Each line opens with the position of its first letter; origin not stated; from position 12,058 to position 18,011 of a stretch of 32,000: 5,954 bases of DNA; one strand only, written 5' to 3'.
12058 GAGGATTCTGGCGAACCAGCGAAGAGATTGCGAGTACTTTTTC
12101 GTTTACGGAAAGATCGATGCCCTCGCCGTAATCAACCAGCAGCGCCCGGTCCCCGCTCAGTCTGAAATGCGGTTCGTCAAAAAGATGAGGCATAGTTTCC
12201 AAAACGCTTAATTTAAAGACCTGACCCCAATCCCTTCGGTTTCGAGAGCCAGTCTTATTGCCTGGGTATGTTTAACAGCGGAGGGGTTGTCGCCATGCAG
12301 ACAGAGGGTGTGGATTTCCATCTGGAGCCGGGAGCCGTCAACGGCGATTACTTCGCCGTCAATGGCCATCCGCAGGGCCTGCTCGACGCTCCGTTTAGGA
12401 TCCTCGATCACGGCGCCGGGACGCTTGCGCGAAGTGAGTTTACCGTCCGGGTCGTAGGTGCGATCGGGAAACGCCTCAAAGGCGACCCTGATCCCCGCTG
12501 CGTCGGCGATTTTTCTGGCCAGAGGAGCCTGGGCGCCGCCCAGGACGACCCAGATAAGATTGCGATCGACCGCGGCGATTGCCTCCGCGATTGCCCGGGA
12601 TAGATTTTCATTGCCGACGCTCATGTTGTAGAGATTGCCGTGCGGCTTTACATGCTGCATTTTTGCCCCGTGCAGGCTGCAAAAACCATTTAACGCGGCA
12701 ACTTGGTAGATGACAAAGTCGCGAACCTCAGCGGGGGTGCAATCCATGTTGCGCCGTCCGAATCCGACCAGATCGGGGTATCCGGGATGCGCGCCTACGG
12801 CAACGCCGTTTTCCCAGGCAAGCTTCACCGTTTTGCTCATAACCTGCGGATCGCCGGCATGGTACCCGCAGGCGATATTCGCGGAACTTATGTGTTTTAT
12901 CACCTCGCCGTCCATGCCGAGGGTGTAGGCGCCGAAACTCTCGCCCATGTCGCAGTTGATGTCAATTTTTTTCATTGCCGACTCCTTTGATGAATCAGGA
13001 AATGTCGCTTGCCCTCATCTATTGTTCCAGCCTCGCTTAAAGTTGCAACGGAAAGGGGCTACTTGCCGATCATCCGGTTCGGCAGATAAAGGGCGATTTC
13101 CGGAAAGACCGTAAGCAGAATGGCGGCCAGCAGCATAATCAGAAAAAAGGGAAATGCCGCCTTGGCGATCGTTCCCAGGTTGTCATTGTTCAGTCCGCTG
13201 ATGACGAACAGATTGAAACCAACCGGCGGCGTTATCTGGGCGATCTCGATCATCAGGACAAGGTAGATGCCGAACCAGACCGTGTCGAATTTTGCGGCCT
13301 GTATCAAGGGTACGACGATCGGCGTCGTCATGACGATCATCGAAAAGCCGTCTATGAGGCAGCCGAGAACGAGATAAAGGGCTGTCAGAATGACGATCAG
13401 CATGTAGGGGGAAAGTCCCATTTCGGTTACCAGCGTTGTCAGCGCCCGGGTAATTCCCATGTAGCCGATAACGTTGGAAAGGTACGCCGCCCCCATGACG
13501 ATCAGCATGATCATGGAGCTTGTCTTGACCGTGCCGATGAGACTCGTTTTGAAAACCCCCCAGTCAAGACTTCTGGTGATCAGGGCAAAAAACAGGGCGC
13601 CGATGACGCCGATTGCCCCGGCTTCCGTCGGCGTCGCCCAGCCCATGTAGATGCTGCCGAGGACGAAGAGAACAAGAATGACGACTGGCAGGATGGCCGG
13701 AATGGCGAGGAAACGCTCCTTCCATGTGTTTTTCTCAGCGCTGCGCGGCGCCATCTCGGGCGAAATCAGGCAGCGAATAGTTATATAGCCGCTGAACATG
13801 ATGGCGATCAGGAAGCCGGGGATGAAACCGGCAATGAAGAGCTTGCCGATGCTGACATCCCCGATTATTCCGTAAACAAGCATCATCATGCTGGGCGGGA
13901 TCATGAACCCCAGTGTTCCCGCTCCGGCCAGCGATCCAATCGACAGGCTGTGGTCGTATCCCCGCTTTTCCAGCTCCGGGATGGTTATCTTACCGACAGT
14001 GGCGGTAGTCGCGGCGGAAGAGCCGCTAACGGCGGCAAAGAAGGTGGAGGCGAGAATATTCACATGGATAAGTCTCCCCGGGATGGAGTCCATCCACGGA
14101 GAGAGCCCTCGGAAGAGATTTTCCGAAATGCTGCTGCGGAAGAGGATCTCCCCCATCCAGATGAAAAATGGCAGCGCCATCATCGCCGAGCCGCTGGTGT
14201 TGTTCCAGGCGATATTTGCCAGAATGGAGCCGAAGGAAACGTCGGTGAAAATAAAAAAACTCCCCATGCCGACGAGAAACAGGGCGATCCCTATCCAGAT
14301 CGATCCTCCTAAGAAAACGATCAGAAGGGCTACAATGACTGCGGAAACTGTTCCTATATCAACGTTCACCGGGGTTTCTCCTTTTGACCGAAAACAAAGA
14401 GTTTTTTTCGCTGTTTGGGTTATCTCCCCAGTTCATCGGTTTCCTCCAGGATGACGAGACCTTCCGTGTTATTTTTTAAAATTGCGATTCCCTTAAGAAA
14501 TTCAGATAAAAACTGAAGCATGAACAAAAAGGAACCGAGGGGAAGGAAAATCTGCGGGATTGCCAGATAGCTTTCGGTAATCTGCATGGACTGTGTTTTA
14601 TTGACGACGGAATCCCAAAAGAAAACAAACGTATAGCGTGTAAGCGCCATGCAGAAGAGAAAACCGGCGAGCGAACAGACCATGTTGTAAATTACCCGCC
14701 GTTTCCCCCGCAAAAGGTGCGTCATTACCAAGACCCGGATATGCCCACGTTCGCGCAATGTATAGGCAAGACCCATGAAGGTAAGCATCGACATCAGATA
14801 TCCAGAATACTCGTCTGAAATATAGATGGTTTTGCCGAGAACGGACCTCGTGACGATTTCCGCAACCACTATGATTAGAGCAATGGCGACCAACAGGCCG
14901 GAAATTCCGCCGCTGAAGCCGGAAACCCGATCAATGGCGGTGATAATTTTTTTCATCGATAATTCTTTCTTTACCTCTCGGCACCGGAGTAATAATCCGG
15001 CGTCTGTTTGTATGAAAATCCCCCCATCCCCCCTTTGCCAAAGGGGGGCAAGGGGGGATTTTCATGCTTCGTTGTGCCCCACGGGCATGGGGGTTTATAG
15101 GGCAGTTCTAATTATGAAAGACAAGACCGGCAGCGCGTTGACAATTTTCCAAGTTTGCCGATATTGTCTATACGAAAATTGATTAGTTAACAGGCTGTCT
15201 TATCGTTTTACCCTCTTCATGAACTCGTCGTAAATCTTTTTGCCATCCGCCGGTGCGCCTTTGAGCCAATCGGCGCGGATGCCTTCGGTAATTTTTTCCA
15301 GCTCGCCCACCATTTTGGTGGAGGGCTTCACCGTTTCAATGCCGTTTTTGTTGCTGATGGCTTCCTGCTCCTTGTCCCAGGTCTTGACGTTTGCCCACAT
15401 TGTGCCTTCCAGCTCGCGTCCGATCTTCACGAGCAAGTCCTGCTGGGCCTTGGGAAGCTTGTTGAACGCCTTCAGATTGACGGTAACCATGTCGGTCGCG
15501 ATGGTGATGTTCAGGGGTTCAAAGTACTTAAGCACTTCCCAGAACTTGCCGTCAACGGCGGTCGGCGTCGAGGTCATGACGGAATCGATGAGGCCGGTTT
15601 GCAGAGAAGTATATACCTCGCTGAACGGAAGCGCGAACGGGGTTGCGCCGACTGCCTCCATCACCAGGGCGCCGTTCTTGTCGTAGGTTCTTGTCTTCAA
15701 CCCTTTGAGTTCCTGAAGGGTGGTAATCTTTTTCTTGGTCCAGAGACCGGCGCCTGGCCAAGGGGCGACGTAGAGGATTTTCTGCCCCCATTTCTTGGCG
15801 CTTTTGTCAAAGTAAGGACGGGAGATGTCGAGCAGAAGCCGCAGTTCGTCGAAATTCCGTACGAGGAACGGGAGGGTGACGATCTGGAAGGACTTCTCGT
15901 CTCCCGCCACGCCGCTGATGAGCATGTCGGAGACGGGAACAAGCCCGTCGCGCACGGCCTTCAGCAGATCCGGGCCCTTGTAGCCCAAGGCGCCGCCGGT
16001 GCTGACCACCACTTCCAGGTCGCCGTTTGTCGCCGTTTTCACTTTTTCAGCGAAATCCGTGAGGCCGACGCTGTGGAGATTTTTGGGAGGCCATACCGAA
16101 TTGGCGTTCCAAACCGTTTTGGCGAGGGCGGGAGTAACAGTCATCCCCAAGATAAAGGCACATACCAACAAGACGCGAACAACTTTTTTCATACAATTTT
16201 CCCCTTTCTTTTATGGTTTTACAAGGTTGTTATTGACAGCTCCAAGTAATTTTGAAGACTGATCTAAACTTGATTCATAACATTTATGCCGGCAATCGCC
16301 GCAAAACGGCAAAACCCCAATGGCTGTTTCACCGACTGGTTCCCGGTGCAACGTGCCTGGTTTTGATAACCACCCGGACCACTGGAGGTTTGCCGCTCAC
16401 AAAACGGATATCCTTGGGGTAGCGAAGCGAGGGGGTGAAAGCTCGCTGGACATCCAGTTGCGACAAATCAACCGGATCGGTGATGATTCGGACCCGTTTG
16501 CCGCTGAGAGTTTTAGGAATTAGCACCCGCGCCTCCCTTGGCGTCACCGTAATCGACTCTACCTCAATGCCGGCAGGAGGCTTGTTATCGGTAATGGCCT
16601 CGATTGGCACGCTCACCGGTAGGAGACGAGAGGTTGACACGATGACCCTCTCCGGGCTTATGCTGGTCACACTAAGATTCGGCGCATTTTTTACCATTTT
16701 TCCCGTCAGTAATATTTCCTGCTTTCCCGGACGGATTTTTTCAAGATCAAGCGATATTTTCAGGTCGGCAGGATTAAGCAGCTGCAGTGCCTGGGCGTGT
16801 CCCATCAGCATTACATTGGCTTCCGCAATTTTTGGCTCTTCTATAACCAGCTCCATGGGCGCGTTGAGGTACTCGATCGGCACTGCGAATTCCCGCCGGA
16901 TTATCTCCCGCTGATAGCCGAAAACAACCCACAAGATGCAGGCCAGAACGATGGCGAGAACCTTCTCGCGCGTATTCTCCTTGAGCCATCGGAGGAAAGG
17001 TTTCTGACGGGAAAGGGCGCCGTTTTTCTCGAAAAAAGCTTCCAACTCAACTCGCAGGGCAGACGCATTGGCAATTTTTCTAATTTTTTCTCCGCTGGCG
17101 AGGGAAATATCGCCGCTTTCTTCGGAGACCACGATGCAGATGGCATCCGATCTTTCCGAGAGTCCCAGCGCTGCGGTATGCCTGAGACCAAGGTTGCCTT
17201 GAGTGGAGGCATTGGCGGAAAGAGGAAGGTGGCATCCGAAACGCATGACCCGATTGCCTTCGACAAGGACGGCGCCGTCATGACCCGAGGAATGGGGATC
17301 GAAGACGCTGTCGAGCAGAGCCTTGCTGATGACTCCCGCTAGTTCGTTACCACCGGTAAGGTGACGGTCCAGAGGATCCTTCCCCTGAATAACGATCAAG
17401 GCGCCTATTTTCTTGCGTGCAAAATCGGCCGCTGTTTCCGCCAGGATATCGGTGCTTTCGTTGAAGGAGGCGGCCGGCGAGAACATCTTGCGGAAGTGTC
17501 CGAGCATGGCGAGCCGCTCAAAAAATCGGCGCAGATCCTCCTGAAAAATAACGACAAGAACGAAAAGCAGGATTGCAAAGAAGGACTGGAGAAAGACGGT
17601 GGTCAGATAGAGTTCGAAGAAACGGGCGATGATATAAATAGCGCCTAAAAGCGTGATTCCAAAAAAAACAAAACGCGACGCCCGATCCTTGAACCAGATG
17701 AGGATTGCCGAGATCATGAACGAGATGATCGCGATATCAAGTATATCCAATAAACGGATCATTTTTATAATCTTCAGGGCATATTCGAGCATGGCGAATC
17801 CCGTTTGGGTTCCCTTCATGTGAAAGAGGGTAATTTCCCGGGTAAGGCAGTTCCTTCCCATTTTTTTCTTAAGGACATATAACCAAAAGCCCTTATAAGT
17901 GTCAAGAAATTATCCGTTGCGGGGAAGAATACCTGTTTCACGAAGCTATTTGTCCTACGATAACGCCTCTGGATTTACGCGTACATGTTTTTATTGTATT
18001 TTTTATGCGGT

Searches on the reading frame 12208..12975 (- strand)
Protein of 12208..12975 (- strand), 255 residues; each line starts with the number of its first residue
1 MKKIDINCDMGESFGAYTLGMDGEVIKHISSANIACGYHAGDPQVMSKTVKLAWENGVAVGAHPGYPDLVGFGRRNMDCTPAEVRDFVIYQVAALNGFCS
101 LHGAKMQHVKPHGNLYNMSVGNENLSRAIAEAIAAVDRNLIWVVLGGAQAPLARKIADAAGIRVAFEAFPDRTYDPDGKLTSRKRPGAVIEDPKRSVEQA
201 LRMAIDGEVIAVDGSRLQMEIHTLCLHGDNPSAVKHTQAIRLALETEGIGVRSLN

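Call 53: search_protein_families(library=pfam, proteins=[window:12208-12975:-], max_evalue=0.00001)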
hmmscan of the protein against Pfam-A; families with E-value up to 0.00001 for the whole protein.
window:12208-12975:- (255 aa): 1 family
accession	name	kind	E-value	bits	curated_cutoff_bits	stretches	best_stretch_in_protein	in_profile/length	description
PF03746.21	LamB_YcsF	-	2.6e-97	325.6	22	1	4-245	1-239/239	LamB/YcsF family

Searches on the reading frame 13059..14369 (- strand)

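Call 53: search_protein_families(library=pfam, proteins=[window:13059-14369:-], max_evalue=0.00001)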
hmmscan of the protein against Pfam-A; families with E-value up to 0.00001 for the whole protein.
window:13059-14369:- (436 aa): 1 family
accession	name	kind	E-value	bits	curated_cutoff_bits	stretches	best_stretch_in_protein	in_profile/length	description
PF06808.19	DctM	-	8.3e-82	275.6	23.8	1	14-425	2-413/413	Tripartite ATP-independent periplasmic transporter, DctM component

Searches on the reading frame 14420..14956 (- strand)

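Call 53: search_protein_families(library=pfam, proteins=[window:14420-14956:-], max_evalue=0.00001)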
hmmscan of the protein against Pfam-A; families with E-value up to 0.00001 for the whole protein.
window:14420-14956:- (178 aa): 1 family
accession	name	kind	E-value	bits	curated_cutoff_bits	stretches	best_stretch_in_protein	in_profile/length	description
PF04290.18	DctQ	-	1.1e-21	77.6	28.3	1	27-156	2-129/132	Tripartite ATP-independent periplasmic transporters, DctQ component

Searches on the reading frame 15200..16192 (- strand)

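Call 53: search_protein_families(library=pfam, proteins=[window:15200-16192:-], max_evalue=0.00001)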
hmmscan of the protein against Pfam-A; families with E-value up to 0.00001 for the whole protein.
window:15200-16192:- (330 aa): 1 family
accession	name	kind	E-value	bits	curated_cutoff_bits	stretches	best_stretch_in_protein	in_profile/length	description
PF03480.18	DctP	-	1e-36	127.2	23.4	1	31-293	2-266/286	Bacterial extracellular solute-binding protein, family 7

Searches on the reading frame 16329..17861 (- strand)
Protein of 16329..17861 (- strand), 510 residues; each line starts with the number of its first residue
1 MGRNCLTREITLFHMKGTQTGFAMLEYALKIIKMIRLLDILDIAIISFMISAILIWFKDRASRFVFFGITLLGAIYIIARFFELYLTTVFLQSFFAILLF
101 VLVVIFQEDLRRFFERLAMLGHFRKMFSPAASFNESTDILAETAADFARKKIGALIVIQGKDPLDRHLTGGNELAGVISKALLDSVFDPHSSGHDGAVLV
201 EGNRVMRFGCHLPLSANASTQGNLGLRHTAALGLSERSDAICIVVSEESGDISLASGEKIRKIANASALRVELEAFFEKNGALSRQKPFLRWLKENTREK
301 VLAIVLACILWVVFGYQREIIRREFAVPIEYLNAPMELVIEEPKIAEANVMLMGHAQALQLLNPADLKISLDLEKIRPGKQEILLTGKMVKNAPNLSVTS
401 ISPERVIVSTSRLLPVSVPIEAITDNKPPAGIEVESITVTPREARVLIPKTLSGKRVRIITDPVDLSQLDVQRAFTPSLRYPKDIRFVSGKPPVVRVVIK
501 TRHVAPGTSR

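Call 53: search_protein_families(library=pfam, proteins=[window:16329-17861:-], max_evalue=0.00001)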
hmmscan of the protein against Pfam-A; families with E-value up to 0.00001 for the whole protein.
window:16329-17861:- (510 aa): 1 family
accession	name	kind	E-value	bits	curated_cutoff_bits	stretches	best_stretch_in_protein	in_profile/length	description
PF02457.21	DAC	-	1.2e-34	118.8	27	1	143-259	3-118/119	DisA bacterial checkpoint controller nucleotide-binding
